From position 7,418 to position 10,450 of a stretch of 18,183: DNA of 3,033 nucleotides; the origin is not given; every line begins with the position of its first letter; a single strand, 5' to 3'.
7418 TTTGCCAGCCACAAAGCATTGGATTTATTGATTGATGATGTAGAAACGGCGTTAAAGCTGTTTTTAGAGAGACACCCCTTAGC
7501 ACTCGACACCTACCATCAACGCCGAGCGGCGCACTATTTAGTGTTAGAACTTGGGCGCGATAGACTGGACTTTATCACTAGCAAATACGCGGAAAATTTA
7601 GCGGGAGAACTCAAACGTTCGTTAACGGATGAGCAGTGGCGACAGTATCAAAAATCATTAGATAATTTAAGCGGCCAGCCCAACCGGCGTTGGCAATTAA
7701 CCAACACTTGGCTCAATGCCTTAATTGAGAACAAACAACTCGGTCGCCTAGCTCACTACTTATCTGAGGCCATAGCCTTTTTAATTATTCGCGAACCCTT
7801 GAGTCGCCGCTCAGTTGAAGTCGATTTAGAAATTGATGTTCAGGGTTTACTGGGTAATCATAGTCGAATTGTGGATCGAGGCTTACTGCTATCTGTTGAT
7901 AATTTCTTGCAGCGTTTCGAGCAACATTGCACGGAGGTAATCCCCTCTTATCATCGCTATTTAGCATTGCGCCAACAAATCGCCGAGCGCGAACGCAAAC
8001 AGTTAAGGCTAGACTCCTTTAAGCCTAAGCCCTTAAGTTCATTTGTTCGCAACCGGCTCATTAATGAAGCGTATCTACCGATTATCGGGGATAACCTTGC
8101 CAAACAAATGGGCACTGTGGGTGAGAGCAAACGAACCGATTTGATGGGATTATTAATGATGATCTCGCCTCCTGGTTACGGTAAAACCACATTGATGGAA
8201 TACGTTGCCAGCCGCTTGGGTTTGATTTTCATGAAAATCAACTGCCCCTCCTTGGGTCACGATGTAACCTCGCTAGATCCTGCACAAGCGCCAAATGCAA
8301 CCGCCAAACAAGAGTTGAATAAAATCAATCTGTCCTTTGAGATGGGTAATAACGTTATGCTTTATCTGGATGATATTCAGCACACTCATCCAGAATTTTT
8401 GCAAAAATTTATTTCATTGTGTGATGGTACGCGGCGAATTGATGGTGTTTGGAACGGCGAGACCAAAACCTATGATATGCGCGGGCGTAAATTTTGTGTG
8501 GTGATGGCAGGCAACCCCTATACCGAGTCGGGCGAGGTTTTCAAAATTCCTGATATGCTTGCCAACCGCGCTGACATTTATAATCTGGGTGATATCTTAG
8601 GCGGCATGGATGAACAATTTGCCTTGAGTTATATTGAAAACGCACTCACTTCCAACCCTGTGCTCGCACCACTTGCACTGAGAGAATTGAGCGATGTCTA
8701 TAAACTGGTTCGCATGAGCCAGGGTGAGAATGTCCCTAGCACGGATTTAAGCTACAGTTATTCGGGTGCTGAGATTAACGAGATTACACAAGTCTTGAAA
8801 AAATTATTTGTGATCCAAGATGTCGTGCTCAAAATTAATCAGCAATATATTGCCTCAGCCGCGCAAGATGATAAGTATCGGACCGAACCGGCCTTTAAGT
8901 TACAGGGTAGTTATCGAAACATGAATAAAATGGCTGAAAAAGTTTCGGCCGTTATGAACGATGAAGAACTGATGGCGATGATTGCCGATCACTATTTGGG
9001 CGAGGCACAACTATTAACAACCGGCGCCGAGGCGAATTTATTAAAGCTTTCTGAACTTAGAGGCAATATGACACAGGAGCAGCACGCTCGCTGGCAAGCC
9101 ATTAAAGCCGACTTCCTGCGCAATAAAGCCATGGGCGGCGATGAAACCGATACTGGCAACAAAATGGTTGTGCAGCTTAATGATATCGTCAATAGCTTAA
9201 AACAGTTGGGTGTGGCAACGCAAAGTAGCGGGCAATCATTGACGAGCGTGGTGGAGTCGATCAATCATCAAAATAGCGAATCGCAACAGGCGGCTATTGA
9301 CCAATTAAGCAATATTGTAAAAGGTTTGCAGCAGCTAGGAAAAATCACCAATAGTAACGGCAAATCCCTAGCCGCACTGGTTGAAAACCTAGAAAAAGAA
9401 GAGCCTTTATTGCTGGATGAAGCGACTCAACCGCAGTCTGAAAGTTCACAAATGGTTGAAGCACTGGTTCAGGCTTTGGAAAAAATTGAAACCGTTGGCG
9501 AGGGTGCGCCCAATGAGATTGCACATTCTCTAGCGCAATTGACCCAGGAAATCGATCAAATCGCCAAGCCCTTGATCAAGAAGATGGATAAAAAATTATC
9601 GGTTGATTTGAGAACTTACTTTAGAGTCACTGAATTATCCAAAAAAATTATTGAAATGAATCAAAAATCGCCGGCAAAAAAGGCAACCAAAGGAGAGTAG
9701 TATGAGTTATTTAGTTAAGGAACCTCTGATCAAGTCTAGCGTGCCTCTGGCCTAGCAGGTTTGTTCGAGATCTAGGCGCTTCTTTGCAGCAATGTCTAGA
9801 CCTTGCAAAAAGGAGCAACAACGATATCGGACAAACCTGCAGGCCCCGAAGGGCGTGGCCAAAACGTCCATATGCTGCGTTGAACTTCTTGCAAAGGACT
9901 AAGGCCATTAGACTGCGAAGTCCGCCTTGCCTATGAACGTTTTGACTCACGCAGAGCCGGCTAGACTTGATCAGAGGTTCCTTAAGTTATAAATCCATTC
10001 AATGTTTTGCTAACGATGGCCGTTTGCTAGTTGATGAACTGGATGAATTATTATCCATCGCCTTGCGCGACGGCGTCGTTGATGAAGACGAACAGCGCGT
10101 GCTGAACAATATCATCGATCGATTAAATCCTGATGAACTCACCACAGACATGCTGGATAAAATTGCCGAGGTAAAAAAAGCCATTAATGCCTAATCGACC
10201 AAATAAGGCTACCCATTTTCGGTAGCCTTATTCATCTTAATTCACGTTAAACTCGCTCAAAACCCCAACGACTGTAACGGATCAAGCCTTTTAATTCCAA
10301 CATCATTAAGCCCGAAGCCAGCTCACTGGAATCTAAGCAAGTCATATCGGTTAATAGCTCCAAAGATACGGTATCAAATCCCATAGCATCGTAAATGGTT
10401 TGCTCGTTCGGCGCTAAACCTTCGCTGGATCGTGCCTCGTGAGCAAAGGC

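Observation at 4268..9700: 1810-aa protein with an unusual architecture: beta-rich N-terminus, ~800-aa helical middle, C-terminal AAA+ core and C-terminal tandem ~43-aa repeats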

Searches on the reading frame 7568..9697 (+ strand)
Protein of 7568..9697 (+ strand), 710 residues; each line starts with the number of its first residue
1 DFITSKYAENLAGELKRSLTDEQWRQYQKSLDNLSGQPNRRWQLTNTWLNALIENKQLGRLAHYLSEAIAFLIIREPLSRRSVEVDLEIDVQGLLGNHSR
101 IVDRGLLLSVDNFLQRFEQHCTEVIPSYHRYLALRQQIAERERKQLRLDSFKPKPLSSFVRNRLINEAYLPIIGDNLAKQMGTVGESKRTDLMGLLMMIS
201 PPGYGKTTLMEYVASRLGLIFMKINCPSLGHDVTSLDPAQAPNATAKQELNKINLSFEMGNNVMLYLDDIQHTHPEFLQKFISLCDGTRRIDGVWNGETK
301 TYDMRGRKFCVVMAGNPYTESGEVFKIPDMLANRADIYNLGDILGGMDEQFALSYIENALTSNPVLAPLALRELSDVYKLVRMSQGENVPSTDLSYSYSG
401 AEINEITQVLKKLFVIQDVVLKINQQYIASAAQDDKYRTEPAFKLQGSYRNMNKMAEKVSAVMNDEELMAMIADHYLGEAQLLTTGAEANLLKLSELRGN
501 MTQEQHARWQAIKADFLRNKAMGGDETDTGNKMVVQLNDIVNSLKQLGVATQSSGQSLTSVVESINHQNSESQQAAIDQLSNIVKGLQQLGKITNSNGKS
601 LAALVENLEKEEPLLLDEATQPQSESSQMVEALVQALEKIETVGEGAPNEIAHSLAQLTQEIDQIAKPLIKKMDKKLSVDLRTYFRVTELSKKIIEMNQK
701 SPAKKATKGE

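Call 32: predict_structure(alignment_id=A2)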
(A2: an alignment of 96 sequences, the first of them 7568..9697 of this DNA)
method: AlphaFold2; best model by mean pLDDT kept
length: 710 residues; sequences in the alignment: 96
mean_pLDDT: 73.8   pTM: 0.54
mean pLDDT of the five models: 73.8, 71.4, 70.7, 70.6, 70.4
residues with pLDDT >= 90: 154; 70-90: 288; 50-70: 191; < 50: 77
segments of 3 or more residues with pLDDT < 50: 328-340, 568-570, 597-627, 640-647, 701-710
pLDDT, mean of each block of 10 residues (from residue 1): 81 95 96 94 97 92 89 82 70 84 81 77 91 89 70 54 72 69 52 52 65 79 89 87 91 85 84 84 72 71 70 70 56 42 65 86 90 90 95 94 96 93 78 57 73 91 94 88 77 85 88 78 69 76 76 68 57 57 62 50 37 30 43 52 44 61 63 64 67 70 40
secondary structure, 60 per line:
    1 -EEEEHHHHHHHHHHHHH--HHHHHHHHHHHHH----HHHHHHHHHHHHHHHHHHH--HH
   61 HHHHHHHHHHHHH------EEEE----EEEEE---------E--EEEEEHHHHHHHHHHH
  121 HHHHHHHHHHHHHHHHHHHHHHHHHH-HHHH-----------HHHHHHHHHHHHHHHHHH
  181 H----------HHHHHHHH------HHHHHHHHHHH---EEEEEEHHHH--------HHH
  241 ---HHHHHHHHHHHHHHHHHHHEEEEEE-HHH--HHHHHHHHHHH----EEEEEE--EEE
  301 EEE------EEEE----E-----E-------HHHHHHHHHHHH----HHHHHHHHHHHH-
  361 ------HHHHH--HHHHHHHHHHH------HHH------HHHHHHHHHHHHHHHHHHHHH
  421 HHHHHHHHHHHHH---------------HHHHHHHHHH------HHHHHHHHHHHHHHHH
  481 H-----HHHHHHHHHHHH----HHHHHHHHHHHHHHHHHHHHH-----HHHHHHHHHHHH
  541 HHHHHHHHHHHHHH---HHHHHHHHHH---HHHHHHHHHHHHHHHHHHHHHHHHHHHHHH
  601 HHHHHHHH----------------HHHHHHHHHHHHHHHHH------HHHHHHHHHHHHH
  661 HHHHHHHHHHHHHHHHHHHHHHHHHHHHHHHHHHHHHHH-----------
elements in order (helices of 4 or more, strands of 3 or more residues): E2-5 H6-18 H21-33 H38-56 H59-73 E80-83 E88-92 E105-109 H110-146 H148-151 H163-181 H192-199 H206-216 E220-225 H226-229 H244-262 E263-268 H275-285 E290-295 E298-303 E310-313 H332-343 H348-359 H367-371 H374-384 H400-433 H449-458 H465-481 H487-498 H503-523 H529-554 H558-567 H571-608 H625-641 H648-699
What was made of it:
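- On AAA+ superfamily: In the AF2 model, most 10-residue blocks of the core have pLDDT 65-91, with two blocks near 52 at aa 1281-1300 and a dip to about 42 around aa 1428-1440 (call 32).
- On MoxR / AAA_5 clade: It shows no hairpin in the invariant loop at aa 1326-1343 (call 32).
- On Vps4-like (classical clade, MIT-domain) ATPases: A pre-sensor-1 hairpin is predicted (call 32).
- Closest known: MoxR-type AAA+ ATPases. Same: A pre-sensor-1 beta-hairpin is predicted (call 32).
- Closest known: MoxR-type AAA+ ATPases. Different: No helix-2 insert hairpin appears in the model (call 32).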

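Call 66: search_solved_structures(query=A2, max_evalue=1, show_alignments=3)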
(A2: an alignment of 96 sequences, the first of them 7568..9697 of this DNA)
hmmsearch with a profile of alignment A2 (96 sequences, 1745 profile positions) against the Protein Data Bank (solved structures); distinct sequences matched with E-value up to 1: 83 (the best 60 are shown).
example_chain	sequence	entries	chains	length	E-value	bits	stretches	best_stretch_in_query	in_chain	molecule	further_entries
9dx3_A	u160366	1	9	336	0.01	16.2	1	1283-1325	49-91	Holliday junction branch migration complex subunit RuvB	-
9dx4_A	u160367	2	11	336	0.011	16.1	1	1283-1325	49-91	Holliday junction branch migration complex subunit RuvB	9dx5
9bji_A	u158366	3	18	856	0.025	14.9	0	1293-1325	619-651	Nuclear valosin-containing protein-like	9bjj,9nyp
3vjf_A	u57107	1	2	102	0.046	14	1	1632-1731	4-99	WA20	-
1ixr_C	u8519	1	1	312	0.047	14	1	1289-1325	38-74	RuvB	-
9ugr_A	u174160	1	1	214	0.048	14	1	1619-1731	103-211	Syn-F4-Link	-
1ixs_B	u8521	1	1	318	0.048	14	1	1289-1325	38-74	RuvB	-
8efv_D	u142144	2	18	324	0.05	13.9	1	1289-1325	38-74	Holliday junction ATP-dependent DNA helicase RuvB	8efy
1hqc_A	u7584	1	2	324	0.05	13.9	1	1289-1325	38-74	RUVB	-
6kos_A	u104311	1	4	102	0.057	13.7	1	1632-1731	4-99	SUWA (Super WA20)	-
8qae_A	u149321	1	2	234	0.059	13.7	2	1633-1737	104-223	sc-apCC-6-SLLA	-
8a3k_UNK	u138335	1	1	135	0.069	13.4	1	1629-1737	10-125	sc-apCC-4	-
7swl_A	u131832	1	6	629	0.071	13.4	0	1259-1325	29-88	Rix7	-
7t3i_A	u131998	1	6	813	0.12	12.7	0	1259-1325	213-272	Rix7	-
6mat_A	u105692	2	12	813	0.12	12.7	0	1259-1325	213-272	Rix7 mutant | Rix7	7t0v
9lgo_A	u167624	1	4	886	0.47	10.7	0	1293-1326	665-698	ATPase family gene 2 protein homolog A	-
8rhn_K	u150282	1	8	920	0.51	10.6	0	1293-1326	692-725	ATPase family gene 2 protein homolog A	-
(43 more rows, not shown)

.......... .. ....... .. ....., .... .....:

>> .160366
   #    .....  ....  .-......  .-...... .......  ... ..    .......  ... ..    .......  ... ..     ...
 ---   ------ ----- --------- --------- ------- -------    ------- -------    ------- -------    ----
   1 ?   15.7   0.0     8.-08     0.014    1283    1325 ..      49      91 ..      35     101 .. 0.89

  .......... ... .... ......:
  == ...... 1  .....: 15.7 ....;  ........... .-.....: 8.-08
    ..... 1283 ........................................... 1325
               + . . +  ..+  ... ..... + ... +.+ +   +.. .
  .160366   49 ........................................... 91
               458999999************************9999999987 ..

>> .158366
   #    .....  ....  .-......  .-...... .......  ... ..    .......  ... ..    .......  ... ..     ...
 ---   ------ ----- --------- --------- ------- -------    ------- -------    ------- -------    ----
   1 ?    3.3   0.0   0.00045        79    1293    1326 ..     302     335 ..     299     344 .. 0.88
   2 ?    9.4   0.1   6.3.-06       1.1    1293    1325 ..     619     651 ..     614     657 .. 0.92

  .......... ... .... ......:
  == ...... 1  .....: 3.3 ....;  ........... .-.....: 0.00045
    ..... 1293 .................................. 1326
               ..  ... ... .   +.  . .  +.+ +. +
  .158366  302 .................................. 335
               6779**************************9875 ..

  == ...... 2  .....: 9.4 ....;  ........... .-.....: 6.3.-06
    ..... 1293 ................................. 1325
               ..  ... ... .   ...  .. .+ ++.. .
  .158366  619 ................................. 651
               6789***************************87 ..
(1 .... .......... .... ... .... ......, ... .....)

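Call 67: fold_search(model_id=the predicted structure, library=pdb)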
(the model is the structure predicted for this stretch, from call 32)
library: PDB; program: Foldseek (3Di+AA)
matches with E <= 10: 481; with E <= 0.001: 0
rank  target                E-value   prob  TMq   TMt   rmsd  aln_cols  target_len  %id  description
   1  9cc3_C                1.1e-03  0.99  0.14  0.16  20.8       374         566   14  Human Mitochondrial LONP1 Stall State + casein (released 2024-08-07)
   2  8ovf_A                1.2e-03  0.99  0.14  0.13  21.4       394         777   15  Human Mitochondrial Lon Y186F Mutant ADP Bound (released 2024-05-08)
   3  8umv_A                1.3e-03  0.91  0.14  0.17  15.7       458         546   14  Atomic model of the human CTF18-RFC-PCNA-DNA ternary complex with narrow PCNA opening state I (state 5) (released 2024-05-08)
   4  9qh4_A                1.5e-03  1.00  0.15  0.36  14.6       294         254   12  NorQ hexamer from Paracoccus denitrificans (released 2026-03-25)
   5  7x7p_M                2.9e-03  0.98  0.14  0.28  15.3       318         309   15  CryoEM structure of dsDNA-RuvB-RuvA domain3 complex (released 2023-03-15)
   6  9qhg_E                3.5e-03  0.99  0.14  0.33  14.7       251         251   15  NorQD complex state 4 from Jhaorihella thermophila (released 2026-03-25)
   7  7x5b                  4.0e-03  0.99  0.13  0.26  15.7       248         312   16  Crystal structure of RuvB (released 2023-03-08)
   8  8kg6_3                4.7e-03  0.80  0.13  0.14  19.4       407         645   10  Yeast replisome in state I (released 2023-12-06)
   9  7qhs_7                4.9e-03  0.80  0.14  0.14  18.8       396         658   11  S. cerevisiae CMGE nucleating origin DNA melting (released 2022-06-15)
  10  7pbl_C                5.1e-03  0.99  0.14  0.27  11.1       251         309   14  RuvAB branch migration motor complexed to the Holliday junction - RuvB AAA+ state s1 [t2 dataset] (released 2022-09-14)
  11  9cc3_E                5.1e-03  0.89  0.14  0.17  22.4       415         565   13  Human Mitochondrial LONP1 Stall State + casein (released 2024-08-07)
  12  6or5                  5.4e-03  0.77  0.12  0.05  24.5       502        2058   10  Full-length S. pombe Mdn1 in the presence of AMPPNP (ring region) (released 2019-05-29)
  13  9e2w_3                5.6e-03  0.80  0.13  0.15  20.5       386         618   11  Cryo-EM structure of yeast CMG helicase stalled at G4-containing DNA template, state 1 (released 2025-03-26)
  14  7ttr_E                5.9e-03  0.95  0.16  0.29  17.8       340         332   14  Skd3_ATPyS_FITC-casein Hexamer, AAA+ only (released 2022-09-28)
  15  9dx3_F                6.2e-03  0.94  0.13  0.26  13.1       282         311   13  EcRuvB 9-mer pre-assembly complex (released 2026-01-21)
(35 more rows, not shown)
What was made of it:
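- On MoxR / AAA_5 clade: Foldseek is less decisive (call 67).
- Foldseek matches of the ATPase model are weak (E about 1e-3) and spread over several AAA+ clades (call 67).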

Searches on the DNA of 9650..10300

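Call 89: search_rna_families(source=window, start=9650, end=10300, threshold=evalue, max_evalue=0.1)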
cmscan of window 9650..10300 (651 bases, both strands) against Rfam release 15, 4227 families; matches with E-value up to 0.1: 3.
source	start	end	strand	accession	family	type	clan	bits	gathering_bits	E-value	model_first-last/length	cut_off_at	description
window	10142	10232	+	RF02607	AbsR25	Gene; sRNA;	-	24.6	47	0.058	1-164/164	no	Acinetobacter sRNA 25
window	10124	10243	+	RF00557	L10_leader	Cis-reg; leader;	-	24.3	44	0.086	1-138/138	no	Ribosomal protein L10 leader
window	9651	9734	+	RF01420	snoR113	Gene; snRNA; snoRNA; CD-box;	-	20.5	47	0.091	1-103/103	no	Small nucleolar RNA snoR113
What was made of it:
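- Tried and rejected: Rfam on the region downstream of the ORF: nothing near any gathering score (call 89).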
